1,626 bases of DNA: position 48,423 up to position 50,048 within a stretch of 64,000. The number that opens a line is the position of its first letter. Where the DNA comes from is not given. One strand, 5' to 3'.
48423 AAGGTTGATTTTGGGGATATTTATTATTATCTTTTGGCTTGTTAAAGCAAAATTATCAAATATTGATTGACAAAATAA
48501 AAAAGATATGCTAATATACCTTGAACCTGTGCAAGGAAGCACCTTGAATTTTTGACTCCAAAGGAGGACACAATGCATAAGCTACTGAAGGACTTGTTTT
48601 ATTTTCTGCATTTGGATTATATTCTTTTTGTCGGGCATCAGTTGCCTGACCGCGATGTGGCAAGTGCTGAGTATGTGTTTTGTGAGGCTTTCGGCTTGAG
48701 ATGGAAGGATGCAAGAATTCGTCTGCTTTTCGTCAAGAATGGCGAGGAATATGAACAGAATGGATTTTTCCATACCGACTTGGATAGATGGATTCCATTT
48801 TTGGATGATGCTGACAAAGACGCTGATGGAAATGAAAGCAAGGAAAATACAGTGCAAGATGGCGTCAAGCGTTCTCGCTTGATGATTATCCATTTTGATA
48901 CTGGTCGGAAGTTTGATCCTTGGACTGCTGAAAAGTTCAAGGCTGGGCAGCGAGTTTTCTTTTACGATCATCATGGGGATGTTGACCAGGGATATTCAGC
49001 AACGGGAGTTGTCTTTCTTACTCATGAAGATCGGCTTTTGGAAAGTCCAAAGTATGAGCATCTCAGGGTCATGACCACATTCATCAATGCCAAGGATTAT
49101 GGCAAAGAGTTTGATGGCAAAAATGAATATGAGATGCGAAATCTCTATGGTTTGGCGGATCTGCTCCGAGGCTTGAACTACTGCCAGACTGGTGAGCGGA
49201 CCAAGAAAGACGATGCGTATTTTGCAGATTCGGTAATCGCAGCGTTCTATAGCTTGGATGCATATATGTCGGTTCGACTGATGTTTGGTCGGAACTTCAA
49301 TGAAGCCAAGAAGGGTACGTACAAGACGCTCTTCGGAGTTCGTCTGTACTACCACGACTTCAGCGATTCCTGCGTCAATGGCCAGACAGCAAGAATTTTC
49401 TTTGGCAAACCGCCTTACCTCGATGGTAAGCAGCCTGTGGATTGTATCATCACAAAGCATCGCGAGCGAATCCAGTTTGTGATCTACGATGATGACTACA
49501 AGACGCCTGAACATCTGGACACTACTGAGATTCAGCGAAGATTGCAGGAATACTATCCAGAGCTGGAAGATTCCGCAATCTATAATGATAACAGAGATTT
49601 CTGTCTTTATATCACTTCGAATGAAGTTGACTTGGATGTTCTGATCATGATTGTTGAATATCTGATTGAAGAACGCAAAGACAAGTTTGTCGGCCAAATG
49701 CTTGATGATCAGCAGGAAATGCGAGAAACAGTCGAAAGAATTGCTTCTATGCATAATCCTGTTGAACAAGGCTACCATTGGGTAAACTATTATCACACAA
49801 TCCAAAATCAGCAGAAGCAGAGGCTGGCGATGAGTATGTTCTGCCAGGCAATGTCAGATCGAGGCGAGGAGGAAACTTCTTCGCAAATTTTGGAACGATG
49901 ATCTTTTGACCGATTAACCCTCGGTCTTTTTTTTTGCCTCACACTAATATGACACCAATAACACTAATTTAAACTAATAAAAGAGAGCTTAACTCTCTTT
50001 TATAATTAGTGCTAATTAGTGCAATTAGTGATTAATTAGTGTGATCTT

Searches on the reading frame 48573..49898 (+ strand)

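Call 22: search_protein_families(library=pfam, proteins=[window:48573-49898:+], max_evalue=0.01)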
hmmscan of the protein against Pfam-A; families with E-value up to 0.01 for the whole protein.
window:48573-49898:+ (442 aa): 1 family
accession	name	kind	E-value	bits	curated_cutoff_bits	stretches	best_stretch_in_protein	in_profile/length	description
PF01368.27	DHH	-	0.01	16.6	28.1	0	17-138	2-76/125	DHH family, N-terminal domain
